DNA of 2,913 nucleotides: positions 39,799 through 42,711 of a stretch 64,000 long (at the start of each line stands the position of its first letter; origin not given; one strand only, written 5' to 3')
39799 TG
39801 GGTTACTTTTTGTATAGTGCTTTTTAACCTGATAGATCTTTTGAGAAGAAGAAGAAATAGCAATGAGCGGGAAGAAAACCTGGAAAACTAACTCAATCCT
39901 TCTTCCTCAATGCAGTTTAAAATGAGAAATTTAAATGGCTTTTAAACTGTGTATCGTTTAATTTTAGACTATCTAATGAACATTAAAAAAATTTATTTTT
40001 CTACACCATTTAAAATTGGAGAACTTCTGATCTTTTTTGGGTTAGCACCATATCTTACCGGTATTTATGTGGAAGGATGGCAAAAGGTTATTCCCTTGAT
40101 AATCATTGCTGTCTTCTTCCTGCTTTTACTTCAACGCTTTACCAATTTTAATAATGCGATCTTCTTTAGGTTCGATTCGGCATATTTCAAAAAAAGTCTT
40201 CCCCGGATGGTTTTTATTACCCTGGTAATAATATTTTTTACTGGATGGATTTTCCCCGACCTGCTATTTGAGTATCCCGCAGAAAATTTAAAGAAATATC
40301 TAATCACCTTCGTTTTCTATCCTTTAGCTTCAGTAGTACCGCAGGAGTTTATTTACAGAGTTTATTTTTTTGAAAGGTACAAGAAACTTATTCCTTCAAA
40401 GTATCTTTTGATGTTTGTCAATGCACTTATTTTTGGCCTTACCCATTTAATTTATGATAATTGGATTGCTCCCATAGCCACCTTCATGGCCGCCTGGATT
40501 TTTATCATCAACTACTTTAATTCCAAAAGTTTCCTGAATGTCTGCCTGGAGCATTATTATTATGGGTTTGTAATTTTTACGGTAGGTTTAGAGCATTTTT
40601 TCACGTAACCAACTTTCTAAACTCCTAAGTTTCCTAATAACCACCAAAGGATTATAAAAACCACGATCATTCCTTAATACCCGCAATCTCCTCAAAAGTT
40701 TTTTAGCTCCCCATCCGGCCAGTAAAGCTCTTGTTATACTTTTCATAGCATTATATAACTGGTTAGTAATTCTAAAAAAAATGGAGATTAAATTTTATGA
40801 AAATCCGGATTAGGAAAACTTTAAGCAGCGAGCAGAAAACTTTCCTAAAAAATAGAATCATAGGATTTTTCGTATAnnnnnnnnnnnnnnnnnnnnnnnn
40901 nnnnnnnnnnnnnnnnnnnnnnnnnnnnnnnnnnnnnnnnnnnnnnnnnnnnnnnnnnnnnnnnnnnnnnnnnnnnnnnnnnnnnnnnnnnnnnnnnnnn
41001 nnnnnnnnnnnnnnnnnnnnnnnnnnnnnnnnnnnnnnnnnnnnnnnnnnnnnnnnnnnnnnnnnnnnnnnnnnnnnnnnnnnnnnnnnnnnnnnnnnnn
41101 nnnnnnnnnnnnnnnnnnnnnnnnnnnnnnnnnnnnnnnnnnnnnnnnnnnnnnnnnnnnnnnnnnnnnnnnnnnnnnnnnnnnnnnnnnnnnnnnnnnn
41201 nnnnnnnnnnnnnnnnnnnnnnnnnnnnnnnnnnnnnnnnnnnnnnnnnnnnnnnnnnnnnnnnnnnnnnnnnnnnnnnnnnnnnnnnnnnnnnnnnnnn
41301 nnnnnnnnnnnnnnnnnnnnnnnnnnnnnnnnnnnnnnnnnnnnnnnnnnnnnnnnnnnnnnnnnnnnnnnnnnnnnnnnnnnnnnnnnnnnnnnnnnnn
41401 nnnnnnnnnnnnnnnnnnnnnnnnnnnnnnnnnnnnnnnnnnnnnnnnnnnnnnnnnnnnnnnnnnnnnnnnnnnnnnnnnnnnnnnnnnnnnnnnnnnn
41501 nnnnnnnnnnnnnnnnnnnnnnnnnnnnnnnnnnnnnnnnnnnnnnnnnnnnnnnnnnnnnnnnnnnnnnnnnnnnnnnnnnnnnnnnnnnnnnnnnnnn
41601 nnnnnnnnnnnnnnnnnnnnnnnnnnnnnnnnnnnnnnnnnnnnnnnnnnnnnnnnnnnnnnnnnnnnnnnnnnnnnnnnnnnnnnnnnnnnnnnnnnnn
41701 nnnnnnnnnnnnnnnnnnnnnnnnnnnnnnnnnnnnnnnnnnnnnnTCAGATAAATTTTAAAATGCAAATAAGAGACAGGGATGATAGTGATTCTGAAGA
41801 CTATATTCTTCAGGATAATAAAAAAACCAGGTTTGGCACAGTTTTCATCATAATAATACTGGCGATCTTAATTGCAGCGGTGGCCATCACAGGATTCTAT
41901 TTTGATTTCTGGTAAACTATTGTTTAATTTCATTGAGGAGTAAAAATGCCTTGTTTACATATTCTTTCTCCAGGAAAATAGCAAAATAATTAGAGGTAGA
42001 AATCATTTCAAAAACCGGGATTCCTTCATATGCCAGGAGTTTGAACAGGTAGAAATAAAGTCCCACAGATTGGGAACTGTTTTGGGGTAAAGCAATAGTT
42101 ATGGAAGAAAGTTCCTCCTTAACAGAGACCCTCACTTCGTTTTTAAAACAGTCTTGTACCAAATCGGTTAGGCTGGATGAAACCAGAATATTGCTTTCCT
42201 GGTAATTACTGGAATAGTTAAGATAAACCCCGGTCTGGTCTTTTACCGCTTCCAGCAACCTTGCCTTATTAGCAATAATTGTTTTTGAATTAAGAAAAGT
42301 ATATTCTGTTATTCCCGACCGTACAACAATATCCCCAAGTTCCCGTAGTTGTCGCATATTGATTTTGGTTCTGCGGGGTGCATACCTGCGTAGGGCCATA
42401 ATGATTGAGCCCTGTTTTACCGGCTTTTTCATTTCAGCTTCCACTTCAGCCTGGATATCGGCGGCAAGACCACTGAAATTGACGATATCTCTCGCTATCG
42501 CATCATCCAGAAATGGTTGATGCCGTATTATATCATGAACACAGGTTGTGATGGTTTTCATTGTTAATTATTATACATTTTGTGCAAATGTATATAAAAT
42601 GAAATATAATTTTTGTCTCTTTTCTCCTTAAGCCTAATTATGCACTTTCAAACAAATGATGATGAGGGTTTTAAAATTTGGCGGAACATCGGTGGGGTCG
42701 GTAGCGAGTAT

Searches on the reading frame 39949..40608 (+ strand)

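Call 24: search_protein_families(library=pfam, proteins=[window:39949-40608:+], max_evalue=0.001)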
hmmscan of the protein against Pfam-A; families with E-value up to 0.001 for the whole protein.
window:39949-40608:+ (219 aa): 1 family
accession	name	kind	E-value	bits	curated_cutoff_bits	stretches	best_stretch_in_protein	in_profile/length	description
PF02517.21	Rce1-like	-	4.1e-09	37.1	22.4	1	117-205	4-90/93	Type II CAAX prenyl endopeptidase Rce1-like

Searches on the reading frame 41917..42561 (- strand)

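Call 24: search_protein_families(library=pfam, proteins=[window:41917-42561:-], max_evalue=0.001)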
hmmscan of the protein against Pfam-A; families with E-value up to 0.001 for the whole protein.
window:41917-42561:- (214 aa): 1 family
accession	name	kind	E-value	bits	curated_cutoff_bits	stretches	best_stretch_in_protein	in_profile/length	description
PF24367.1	DUF7523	-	0.0004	21.1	27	1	10-87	8-75/158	Family of unknown function (DUF7523)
